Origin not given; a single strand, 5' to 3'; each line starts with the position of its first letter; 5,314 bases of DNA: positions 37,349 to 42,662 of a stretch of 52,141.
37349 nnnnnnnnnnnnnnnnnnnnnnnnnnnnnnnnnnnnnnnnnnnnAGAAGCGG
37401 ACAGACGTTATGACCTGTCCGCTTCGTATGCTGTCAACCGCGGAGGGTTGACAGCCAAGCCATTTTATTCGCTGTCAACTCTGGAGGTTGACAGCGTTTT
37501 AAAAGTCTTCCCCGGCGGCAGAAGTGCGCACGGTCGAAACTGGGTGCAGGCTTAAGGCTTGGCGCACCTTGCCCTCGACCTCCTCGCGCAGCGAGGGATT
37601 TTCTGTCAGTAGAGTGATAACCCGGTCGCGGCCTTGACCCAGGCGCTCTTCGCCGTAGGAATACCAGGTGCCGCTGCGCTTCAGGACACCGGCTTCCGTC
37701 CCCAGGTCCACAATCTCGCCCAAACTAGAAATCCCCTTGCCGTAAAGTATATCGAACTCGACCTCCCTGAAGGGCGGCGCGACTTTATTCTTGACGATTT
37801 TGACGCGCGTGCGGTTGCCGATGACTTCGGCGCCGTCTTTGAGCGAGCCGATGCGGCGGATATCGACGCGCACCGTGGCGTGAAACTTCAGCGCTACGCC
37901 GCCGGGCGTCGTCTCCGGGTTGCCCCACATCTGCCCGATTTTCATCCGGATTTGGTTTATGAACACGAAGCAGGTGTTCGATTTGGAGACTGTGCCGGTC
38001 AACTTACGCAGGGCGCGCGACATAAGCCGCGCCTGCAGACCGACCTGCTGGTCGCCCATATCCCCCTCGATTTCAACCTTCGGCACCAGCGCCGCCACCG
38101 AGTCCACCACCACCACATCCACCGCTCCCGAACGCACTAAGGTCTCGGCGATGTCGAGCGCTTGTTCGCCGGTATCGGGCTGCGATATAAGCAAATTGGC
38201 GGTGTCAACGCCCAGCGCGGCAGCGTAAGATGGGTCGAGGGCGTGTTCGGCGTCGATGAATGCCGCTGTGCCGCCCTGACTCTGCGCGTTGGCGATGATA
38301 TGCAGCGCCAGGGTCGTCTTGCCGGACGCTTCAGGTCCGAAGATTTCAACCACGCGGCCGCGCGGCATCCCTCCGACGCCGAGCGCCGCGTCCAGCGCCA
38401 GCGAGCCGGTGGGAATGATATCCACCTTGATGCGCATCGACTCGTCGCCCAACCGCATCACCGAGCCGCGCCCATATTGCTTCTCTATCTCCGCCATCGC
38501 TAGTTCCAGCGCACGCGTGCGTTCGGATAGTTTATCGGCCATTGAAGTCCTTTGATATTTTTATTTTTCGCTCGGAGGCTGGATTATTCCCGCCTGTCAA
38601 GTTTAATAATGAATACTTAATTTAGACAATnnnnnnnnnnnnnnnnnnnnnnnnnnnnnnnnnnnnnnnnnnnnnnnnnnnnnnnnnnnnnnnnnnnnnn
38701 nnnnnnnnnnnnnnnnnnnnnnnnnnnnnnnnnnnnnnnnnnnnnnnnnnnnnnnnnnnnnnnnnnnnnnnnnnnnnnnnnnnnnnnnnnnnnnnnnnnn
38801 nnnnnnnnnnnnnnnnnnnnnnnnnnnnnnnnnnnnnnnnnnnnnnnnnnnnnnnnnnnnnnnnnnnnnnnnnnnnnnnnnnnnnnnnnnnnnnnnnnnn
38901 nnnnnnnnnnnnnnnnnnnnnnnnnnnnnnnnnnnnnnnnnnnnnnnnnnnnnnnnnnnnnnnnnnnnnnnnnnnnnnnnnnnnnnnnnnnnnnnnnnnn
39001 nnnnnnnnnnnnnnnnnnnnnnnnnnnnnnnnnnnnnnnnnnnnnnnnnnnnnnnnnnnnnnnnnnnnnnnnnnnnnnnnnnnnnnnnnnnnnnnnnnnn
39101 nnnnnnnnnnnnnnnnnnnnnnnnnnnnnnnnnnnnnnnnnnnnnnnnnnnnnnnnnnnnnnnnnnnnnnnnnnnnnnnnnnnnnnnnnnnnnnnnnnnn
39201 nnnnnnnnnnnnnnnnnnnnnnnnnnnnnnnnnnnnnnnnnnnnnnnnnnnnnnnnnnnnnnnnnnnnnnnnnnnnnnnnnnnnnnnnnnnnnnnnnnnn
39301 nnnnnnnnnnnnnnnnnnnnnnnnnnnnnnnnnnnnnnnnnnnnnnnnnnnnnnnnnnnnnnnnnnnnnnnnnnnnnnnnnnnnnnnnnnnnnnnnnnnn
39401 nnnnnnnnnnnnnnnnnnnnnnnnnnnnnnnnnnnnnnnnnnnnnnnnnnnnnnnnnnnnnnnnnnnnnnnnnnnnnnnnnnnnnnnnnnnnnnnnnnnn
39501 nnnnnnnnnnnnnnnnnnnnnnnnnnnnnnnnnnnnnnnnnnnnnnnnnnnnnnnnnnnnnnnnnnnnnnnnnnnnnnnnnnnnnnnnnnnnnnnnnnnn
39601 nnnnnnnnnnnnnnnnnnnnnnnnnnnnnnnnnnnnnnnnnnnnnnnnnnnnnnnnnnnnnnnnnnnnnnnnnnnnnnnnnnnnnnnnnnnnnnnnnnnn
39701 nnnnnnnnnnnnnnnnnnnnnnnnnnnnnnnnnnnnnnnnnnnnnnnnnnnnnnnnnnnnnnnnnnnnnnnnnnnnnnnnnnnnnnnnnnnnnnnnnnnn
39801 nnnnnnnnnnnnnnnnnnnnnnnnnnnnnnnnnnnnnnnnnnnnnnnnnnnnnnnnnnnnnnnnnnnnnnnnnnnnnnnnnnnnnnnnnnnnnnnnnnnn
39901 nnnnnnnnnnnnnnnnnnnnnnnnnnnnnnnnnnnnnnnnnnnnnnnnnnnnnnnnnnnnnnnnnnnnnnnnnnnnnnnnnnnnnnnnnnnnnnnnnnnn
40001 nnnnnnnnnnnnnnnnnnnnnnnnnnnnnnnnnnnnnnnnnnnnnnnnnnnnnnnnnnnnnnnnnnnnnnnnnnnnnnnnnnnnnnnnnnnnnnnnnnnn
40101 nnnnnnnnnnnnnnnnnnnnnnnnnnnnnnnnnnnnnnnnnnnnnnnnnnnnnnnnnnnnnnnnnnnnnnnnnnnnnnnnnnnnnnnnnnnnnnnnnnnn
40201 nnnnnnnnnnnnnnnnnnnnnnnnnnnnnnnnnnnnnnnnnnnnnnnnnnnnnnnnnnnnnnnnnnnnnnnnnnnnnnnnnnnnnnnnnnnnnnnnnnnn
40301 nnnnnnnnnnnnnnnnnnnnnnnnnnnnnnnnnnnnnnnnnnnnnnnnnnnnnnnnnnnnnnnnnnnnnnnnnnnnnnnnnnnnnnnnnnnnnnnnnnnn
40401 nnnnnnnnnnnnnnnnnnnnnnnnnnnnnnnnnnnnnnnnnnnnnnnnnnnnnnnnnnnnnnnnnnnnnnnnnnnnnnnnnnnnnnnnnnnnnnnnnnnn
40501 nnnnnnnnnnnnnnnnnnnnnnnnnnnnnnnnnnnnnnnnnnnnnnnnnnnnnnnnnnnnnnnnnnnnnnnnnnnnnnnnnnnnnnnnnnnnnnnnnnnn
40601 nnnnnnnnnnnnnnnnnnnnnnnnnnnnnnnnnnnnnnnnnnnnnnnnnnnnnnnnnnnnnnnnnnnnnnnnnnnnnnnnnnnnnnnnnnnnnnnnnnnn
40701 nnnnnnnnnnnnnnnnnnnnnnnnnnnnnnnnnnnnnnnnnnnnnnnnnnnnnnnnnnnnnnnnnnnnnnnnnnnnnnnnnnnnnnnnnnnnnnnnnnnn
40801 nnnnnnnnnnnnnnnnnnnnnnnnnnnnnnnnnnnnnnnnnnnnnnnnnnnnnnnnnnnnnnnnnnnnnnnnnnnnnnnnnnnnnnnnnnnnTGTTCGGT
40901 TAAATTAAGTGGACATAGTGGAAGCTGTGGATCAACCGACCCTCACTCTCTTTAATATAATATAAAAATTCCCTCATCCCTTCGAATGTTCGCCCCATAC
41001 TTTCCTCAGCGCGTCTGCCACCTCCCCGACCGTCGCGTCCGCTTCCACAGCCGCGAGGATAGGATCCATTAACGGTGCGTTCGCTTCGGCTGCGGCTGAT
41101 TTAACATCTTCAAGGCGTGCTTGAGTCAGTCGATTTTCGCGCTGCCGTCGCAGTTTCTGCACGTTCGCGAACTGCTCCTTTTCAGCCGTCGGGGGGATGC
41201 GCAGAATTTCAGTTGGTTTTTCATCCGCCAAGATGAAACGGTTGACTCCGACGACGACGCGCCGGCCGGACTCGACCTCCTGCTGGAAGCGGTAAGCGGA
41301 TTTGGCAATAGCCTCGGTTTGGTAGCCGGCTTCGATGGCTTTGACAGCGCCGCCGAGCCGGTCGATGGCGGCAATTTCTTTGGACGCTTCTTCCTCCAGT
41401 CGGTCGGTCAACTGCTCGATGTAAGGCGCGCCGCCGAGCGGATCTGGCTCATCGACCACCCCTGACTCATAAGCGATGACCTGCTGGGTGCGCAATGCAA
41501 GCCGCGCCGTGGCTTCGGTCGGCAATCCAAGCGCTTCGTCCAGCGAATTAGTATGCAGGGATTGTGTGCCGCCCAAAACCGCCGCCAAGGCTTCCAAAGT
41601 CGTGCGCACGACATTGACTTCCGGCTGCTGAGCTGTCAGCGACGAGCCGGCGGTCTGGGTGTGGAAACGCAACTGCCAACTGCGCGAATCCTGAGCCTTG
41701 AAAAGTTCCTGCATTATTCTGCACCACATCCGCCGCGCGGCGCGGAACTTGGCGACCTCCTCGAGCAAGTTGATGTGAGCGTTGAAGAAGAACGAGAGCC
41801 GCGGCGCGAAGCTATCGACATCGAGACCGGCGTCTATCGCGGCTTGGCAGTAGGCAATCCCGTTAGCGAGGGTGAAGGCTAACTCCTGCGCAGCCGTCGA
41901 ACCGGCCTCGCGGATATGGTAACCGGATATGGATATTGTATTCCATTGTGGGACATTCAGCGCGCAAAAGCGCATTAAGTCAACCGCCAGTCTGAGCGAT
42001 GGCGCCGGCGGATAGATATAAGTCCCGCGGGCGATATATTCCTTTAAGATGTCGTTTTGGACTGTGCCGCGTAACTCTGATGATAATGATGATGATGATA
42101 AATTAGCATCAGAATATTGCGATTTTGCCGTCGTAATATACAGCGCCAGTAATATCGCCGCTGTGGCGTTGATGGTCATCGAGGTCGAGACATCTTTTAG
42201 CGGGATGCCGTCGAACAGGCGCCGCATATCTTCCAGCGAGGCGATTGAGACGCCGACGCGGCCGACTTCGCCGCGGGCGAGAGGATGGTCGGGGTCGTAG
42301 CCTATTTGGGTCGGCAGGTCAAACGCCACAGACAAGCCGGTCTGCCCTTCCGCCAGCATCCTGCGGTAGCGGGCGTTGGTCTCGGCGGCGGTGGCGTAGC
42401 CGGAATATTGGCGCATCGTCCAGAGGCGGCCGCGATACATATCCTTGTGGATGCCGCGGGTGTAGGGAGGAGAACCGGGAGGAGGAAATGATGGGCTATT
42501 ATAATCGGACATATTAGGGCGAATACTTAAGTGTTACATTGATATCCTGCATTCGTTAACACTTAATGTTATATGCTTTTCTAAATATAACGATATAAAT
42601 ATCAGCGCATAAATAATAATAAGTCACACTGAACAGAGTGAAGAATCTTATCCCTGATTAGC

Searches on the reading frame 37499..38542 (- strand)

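Call 9: search_protein_families(library=ncbifam, proteins=[window:37499-38542:-], max_evalue=1e-8)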
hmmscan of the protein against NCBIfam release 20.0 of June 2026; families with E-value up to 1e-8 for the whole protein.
window:37499-38542:- (347 aa): 8 families
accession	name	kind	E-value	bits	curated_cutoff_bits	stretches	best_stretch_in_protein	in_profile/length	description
TIGR02012.1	tigrfam_recA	equivalog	2.1e-164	546.5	325.3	1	7-328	1-321/321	recombinase RecA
NF007072.0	PRK09519.1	equivalog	2.7e-138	462.6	1024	2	6-254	5-252/790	intein-containing recombinase RecA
TIGR02237.1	recomb_radB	equivalog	9.3e-16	58.3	172.4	1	54-230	4-178/210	DNA repair and recombination protein RadB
NF033429.2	ImuA_translesion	equivalog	1.1e-14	54.7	150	1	34-146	7-120/181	translesion DNA synthesis-associated protein ImuA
NF003301.0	PRK04301.1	equivalog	1.5e-12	47.3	259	1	37-230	77-283/316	DNA repair and recombination protein RadA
NF006861.0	PRK09361.1-1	equivalog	8.6e-11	41.8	278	1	41-223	3-189/235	DNA repair and recombination protein RadB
TIGR02236.1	recomb_radA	equivalog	3e-09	36.7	361.15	0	37-230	72-279/311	DNA repair and recombination protein RadA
TIGR02238.1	recomb_DMC1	equivalog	7.6e-09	35.1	447.7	0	35-230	70-281/314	meiotic recombinase Dmc1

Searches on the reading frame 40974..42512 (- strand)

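Call 9: search_protein_families(library=ncbifam, proteins=[window:40974-42512:-], max_evalue=1e-8)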
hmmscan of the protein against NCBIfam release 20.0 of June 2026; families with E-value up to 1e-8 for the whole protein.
window:40974-42512:- (512 aa): 4 families
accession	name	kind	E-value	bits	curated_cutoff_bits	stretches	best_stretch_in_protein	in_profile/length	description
TIGR00641.1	acid_CoA_mut_N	subfamily_domain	1.2e-220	733.3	303.8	1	12-510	32-523/528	methylmalonyl-CoA mutase N-terminal domain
NF006944.0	PRK09426.1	equivalog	3.9e-186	620.1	876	1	12-510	62-552/721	methylmalonyl-CoA mutase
NF045497.1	IsobCoAmut_IcmF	equivalog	5.1e-97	325.9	1500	1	12-509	556-1072/1076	fused isobutyryl-CoA mutase/GTPase IcmF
TIGR00642.1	mmCoA_mut_beta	equivalog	1.2e-48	165.8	617.25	1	144-474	172-489/620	methylmalonyl-CoA mutase small subunit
